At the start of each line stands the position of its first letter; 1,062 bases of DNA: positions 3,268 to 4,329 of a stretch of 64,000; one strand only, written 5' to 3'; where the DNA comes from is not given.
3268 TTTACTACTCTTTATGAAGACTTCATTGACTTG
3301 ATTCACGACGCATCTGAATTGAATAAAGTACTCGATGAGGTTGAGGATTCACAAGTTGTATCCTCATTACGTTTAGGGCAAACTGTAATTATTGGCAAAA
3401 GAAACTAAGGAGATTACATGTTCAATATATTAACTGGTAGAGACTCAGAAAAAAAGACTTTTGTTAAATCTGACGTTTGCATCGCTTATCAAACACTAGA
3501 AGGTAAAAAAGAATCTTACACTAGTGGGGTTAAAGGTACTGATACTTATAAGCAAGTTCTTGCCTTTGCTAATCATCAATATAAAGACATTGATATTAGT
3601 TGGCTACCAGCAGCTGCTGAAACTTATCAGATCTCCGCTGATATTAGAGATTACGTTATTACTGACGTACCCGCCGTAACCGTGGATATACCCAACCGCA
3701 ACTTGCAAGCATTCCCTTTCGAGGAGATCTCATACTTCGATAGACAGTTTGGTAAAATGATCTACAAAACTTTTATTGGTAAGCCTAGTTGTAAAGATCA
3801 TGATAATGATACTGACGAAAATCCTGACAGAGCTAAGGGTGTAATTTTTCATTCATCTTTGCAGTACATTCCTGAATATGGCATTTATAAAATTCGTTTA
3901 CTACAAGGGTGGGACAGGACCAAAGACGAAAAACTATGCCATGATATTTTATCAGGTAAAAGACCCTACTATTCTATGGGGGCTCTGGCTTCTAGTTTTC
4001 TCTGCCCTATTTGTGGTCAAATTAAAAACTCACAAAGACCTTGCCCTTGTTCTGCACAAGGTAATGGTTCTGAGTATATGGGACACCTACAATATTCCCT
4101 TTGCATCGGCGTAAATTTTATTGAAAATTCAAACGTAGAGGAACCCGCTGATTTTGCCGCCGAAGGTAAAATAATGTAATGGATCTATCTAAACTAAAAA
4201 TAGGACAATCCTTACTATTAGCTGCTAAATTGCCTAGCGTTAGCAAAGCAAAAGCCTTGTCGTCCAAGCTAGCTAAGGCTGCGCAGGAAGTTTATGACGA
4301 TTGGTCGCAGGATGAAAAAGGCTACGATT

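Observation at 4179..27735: Fifteen otherwise unrelated genes begin with the same 11-14 residue peptide: a candidate address tag on a diversifying effector repertoire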

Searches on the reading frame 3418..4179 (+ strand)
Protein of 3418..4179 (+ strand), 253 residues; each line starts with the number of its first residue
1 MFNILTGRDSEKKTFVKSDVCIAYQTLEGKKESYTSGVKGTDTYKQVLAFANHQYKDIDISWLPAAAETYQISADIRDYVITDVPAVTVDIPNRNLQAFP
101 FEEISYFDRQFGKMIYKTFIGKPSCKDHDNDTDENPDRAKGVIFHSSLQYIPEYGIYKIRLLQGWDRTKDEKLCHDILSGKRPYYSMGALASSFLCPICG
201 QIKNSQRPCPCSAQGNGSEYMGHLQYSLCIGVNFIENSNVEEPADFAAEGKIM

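Call 8: search_protein_families(library=pfam, max_evalue=0.01, proteins=[window:3418-4179:+])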
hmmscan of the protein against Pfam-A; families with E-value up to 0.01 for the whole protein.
window:3418-4179:+ (253 aa): 0 families

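Call 10: search_protein_families(library=phrogs, max_evalue=0.001, proteins=[window:3418-4179:+])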
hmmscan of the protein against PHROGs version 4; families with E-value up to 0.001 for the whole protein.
window:3418-4179:+ (253 aa): 2 families
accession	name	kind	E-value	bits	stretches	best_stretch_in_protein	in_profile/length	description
phrog_18299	-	head and packaging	4.4e-49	168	1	43-247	38-245/257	head maturation protease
phrog_2774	-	unknown function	9.6e-09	35.2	1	78-201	41-150/1263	-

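Call 13: find_related_loci(query=window:3418-4179:+, collection=viral_contigs, flank=10000)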
Query window:3418-4179:+ (253 aa) in viral_contigs; peptide patterns used: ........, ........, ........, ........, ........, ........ (x = any residue, [..] = any of these).
4 stretches matched a pattern, but none encodes a relative of the query by tblastn (E <= 1e-3).

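Call 28: search_solved_structures(query=window:3418-4179:+, max_evalue=10, show_alignments=2)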
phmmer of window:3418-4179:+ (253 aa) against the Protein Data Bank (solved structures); distinct sequences matched with E-value up to 10: 2.
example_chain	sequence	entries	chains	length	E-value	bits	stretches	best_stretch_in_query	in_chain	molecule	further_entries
8iml_3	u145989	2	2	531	0.068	15.9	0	89-185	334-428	CpcJ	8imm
5njt_p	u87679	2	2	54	1.3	11.7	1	193-219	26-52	50S ribosomal protein L32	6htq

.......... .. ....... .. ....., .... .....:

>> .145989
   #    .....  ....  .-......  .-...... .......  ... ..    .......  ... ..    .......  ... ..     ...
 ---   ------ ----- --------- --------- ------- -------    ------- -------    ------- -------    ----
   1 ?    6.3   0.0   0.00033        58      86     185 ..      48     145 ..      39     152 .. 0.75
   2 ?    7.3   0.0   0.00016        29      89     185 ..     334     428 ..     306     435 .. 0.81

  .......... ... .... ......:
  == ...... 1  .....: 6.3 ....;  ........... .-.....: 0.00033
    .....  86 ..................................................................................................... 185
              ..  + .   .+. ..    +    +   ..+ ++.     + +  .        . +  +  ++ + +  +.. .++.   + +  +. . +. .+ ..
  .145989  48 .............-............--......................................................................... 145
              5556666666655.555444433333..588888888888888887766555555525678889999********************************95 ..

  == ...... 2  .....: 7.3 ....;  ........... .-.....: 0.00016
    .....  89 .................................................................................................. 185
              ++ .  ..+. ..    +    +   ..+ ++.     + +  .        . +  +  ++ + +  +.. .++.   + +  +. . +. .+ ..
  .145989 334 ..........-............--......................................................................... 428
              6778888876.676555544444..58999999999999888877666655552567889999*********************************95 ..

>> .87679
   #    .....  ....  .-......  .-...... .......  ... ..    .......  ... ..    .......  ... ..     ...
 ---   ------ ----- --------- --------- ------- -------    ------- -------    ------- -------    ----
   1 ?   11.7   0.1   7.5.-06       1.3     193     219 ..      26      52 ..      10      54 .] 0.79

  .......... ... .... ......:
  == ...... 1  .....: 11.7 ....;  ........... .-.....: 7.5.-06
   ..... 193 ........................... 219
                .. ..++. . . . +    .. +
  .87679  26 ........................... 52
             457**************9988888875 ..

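Call 29: search_protein_families(library=pfam, max_evalue=10, proteins=[window:3418-4179:+])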
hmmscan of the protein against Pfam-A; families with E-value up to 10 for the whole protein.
window:3418-4179:+ (253 aa): 1 family
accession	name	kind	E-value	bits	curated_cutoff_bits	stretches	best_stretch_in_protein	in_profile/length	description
PF24480.1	TPGS1_C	-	0.15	12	27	1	11-49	21-57/197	Tubulin polyglutamylase complex subunit 1-like, C-terminal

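Call 30: find_homologous_proteins(query=window:3418-4179:+, max_evalue=0.00001)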
Query window:3418-4179:+ (253 aa): 266 proteins with E <= 0.00001 among 367 candidates; the best 120 are listed.
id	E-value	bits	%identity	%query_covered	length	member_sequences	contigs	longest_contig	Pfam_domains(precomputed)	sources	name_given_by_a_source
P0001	1.8e-172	590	100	100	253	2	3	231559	-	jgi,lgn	-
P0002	2.6e-94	334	61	96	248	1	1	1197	-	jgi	jgi:hypothetical protein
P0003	4.6e-91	323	60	94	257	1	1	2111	-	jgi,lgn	-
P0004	1.5e-87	311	58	100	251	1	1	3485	-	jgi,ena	-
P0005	5.8e-84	300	56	96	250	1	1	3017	-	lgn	-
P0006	2.2e-82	295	54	97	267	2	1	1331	-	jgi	-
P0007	2.6e-82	294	55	96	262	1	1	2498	-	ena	-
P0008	2.1e-81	291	54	96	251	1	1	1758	-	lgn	-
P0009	3.1e-81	291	55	96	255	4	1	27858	-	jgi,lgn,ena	-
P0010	5.7e-79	283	58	96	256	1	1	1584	-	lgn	-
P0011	3.8e-78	281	55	96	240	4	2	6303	-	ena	-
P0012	4.5e-77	277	51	100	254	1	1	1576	-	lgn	-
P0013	1.1e-76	276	49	100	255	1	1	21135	-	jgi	-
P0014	4.7e-76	274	58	80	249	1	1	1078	-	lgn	-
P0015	9.9e-75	269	51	98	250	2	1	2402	-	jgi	-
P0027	2.4e-70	255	51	92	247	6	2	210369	-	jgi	-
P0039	2.2e-69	252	57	76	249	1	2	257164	-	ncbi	-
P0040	4.3e-69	251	57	80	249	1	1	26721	-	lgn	-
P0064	3.0e-65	238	50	93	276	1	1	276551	-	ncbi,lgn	-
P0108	3.3e-54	202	45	95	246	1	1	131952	-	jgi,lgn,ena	-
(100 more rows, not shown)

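Call 31: find_encoding_contigs(protein=P0039, flank=10000, max_places=1)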
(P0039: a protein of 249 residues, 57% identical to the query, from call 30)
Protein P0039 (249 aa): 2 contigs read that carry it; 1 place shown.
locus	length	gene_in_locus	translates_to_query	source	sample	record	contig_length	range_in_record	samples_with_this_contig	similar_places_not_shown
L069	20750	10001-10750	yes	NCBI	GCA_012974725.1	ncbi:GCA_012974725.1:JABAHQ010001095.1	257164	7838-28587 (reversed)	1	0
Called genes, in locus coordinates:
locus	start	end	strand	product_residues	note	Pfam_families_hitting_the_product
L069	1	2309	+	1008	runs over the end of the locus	-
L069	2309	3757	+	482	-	-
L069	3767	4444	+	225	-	-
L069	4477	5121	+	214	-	-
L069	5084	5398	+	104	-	-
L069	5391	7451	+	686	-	PF27249:MJ0330_N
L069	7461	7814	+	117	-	-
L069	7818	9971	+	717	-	-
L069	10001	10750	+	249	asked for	-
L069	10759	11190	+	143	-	PF12571:Phage_tail_fib (weak)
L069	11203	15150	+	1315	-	PF13884:Peptidase_S74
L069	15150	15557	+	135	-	PF05887:Trypan_PARP (weak)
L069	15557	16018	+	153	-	-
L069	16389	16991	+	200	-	-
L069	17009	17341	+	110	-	-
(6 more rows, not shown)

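Call 32: find_encoding_contigs(protein=P0064, flank=10000, max_places=1)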
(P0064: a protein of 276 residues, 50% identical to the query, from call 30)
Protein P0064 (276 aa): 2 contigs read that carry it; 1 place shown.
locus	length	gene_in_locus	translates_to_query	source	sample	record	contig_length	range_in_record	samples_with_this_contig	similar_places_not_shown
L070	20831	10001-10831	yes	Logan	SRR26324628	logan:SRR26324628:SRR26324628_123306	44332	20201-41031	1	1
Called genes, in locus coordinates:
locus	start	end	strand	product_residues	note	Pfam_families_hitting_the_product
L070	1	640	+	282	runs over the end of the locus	-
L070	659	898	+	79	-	-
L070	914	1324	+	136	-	-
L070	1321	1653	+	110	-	PF20594:DUF6794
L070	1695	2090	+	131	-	-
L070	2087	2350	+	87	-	-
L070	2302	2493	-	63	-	-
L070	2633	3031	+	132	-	-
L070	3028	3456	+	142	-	-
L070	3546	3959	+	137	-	PF23140:Gp80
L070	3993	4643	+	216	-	-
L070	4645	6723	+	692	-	PF27249:MJ0330_N (weak)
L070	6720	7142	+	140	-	-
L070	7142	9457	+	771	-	-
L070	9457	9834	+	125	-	-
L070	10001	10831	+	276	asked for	-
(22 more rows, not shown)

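Call 33: find_encoding_contigs(protein=P0027, flank=10000, max_places=1)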
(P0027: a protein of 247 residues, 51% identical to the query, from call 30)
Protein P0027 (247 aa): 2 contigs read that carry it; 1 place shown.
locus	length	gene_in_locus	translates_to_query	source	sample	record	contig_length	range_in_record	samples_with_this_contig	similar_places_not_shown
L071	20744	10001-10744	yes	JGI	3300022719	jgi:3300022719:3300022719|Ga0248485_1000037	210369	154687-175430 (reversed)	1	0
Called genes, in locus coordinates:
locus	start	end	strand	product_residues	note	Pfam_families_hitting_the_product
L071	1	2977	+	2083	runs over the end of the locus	PF14890:Intein_splicing, PF05204:Hom_end (faint), PF14528:LAGLIDADG_3, PF14890:Intein_splicing (weak), PF14528:LAGLIDADG_3, PF14890:Intein_splicing (weak), PF14528:LAGLIDADG_3, PF27249:MJ0330_N (weak)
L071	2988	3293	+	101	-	-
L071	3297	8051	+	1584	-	PF14890:Intein_splicing, PF14528:LAGLIDADG_3 (weak), PF14890:Intein_splicing, PF14528:LAGLIDADG_3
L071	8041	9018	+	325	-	PF02777:Sod_Fe_C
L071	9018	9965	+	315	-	-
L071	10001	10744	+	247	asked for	-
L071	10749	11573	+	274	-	-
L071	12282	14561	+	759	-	-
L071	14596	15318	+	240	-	PF23982:XM1_gp53_minor_capsid (weak)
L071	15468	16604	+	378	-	-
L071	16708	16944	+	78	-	-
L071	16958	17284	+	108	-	-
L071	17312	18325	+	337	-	-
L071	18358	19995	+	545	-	PF18573:BclA_C (faint), PF01391:Collagen (weak)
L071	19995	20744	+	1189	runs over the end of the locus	-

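Call 34: find_encoding_contigs(protein=P0108, flank=10000, max_places=1)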
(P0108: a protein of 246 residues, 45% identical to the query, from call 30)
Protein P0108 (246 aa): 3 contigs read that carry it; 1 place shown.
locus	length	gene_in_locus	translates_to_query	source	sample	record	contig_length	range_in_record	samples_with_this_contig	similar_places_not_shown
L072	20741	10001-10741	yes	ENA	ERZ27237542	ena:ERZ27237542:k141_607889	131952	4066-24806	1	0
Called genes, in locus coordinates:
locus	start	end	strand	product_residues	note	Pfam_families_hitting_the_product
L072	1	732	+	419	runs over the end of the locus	-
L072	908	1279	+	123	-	-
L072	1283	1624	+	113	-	-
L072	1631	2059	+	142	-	-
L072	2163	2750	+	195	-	-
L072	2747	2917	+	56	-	-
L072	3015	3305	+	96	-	-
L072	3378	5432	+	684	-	PF27249:MJ0330_N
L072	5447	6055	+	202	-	-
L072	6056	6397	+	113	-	-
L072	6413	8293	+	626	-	-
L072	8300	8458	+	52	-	-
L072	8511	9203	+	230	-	-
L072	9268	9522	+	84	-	PF12323:HTH_OrfB_IS605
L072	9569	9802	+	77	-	-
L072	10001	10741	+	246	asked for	-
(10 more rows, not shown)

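Call 36: find_encoding_contigs(protein=P0009, flank=10000, max_places=1)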
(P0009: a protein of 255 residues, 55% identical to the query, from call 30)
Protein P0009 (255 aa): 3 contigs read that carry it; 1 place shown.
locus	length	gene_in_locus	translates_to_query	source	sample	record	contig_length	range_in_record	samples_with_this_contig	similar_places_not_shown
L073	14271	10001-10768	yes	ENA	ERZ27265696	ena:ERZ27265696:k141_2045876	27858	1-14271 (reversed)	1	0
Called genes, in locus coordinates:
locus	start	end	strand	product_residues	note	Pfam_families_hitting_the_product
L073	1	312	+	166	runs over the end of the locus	-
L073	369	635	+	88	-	-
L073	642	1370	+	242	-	-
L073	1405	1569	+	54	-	-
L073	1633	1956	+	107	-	PF00196:GerE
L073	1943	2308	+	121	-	PF01844:HNH (faint)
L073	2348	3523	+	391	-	-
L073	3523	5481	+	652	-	PF27249:MJ0330_N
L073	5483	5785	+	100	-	-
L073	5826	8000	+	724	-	-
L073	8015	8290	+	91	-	PF13083:KH_KhpA-B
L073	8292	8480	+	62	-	-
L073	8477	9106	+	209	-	-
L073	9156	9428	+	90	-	-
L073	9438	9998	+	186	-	-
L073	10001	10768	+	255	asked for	-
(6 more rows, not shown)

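Call 37: find_encoding_contigs(protein=P0040, flank=10000, max_places=1)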
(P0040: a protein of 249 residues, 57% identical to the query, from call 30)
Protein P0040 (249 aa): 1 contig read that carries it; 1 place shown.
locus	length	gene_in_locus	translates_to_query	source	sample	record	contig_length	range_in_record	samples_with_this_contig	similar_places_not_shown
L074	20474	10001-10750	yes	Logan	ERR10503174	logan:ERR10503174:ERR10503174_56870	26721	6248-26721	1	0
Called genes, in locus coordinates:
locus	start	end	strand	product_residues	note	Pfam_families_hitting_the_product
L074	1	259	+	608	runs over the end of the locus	-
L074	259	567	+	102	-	-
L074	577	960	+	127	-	PF23140:Gp80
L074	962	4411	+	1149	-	-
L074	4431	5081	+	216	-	-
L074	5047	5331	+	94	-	-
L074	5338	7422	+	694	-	PF27249:MJ0330_N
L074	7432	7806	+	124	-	-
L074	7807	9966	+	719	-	-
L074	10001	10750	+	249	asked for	-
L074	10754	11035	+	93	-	-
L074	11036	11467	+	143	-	PF12571:Phage_tail_fib (faint)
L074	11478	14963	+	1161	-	-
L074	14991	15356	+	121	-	-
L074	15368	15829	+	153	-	-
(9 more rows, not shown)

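Call 38: find_encoding_contigs(protein=P0013, flank=10000, max_places=1)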
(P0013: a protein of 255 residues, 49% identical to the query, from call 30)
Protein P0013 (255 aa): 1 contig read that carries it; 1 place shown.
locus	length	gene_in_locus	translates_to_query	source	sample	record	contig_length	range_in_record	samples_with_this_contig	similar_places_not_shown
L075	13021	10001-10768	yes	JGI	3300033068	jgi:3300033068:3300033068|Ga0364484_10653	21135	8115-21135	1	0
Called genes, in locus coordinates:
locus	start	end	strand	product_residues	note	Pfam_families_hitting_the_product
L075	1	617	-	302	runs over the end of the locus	-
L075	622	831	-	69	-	-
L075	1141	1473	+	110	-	-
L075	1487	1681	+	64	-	-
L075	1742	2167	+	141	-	-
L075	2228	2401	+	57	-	-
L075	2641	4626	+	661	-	PF27249:MJ0330_N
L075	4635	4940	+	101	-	-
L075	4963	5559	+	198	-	-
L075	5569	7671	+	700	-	-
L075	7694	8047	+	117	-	-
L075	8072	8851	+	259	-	-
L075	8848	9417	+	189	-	-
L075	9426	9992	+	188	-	PF13529:Peptidase_C39_2, PF03412:Peptidase_C39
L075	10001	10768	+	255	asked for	-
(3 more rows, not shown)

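Call 52: predict_structure(alignment_id=A2)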
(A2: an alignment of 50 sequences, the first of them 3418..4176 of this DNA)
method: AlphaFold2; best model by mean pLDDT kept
length: 253 residues; sequences in the alignment: 50
mean_pLDDT: 90.0   pTM: 0.86
mean pLDDT of the five models: 90.0, 87.3, 86.3, 85.3, 82.4
residues with pLDDT >= 90: 187; 70-90: 45; 50-70: 17; < 50: 4
segments of 3 or more residues with pLDDT < 50: 251-253
pLDDT, mean of each block of 10 residues (from residue 1): 80 91 86 70 72 79 97 97 94 95 96 97 95 95 96 93 97 97 95 96 93 96 97 96 62 47
secondary structure, 60 per line:
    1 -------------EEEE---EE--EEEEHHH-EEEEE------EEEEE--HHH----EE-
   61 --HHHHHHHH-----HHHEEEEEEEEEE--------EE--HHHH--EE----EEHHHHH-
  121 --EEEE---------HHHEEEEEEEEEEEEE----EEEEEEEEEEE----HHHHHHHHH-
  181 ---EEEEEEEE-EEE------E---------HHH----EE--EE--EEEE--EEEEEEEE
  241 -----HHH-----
elements in order: E14-17 E25-28 E33-37 E44-48 H63-70 E79-88 H101-104 H115-119 E123-126 E139-151 E156-166 H171-179 E184-191 E193-195 E227-230 E233-240

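Call 55: fold_search(model_id=the predicted structure, library=pdb)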
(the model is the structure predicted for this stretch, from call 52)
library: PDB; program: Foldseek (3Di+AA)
matches with E <= 10: 637; with E <= 0.001: 2
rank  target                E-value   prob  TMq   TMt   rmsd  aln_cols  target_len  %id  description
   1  5jbl_A                2.4e-04  1.00  0.45  0.65   5.2       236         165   10  Structure of the bacteriophage T4 capsid assembly protease, gp21. (released 2016-12-07)
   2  5jbl_B                2.5e-04  1.00  0.47  0.67   5.0       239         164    9  Structure of the bacteriophage T4 capsid assembly protease, gp21. (released 2016-12-07)
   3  3qw9_A                7.8e-02  0.07  0.13  0.17  17.4       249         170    8  Crystal structure of betaglycan ZP-C domain (released 2011-04-06)
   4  3qw9_B                1.7e-01  0.06  0.13  0.18  16.8       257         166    8  Crystal structure of betaglycan ZP-C domain (released 2011-04-06)
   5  4of5_B                2.9e-01  0.05  0.14  0.16  14.2       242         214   10  Refinement of RAGE-DNA complex in 3S59 without DNA (released 2014-04-23)
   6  4v7h_BL               3.1e-01  0.08  0.15  0.18  11.6       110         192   14  Structure of the 80S rRNA and proteins and P/E tRNA for eukaryotic ribosome based on cryo-EM map of Thermomyces lanug (released 2014-07-09)
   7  4p2y_A                4.2e-01  0.06  0.11  0.09  11.7       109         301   11  Crystal structure of the human RAGE ectodomain (fragment VC1C2) in complex with mouse S100A6 (released 2015-03-11)
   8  9tg4_F                4.4e-01  0.06  0.22  0.18  20.2       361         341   10  Structure of the YbjP lipoprotein bound to the AcrABZ-TolC efflux pump (released 2026-04-08)
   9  8imx_T                4.4e-01  0.02  0.11  0.06  25.4       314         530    8  Cryo-EM structure of GPI-T with a chimeric GPI-anchored protein (released 2023-08-16)
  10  4ofv_B                4.7e-01  0.02  0.13  0.14  24.6       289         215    9  Refinement of RAGE-DNA complex in 3S58 without DNA (released 2014-04-23)
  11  9ux2_B                6.0e-01  0.01  0.09  0.08  26.7       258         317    6  Cryo-EM structure of the human P2X2/3 heteromer receptor - class 2 (2:1) (released 2026-03-11)
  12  4ajv                  6.3e-01  0.05  0.15  0.23  13.4       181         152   11  Structure of mouse ZP-C domain of TGF-Beta-Receptor-3 (released 2013-02-27)
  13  8bz6_B                6.3e-01  0.03  0.14  0.08  18.6       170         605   12  Crystal structure of the L. monocytogenes RmlT in complex with UDP-glucose (released 2023-12-27)
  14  9e6q_AM               7.1e-01  0.04  0.14  0.17  12.3       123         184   12  Cryo-EM structure of the Pyrobaculum calidifontis 50S ribosomal subunit in complex with Dri (released 2024-11-20)
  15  5wpk_B                7.1e-01  0.03  0.16  0.11  24.7       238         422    9  Structure of the class II 3-hydroxy-3-methylglutaryl-CoA reductase from Streptococcus pneumoniae bound to HMG-CoA and  (released 2018-04-25)
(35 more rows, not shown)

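Call 98: find_encoding_contigs(protein=P0004, flank=5000, max_places=1)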
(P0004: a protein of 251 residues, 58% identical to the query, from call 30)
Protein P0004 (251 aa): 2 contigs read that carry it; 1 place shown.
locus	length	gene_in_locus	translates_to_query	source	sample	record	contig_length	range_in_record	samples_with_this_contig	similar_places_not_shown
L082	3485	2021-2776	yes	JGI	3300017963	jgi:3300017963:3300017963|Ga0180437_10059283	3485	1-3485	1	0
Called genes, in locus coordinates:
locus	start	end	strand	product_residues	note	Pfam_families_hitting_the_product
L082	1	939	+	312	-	?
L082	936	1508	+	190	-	-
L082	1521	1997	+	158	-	-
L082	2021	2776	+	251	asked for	-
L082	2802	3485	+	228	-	?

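Call 99: find_encoding_contigs(protein=P0005, flank=5000, max_places=1)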
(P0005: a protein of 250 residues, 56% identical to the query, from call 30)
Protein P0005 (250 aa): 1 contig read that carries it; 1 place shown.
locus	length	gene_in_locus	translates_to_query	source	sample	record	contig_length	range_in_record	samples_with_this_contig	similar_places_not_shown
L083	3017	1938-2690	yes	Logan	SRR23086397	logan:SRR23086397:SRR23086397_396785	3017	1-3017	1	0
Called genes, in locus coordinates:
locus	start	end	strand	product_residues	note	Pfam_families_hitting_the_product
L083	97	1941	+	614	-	PF24308:DUF7487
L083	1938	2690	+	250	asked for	-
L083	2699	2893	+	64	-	-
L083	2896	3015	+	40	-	?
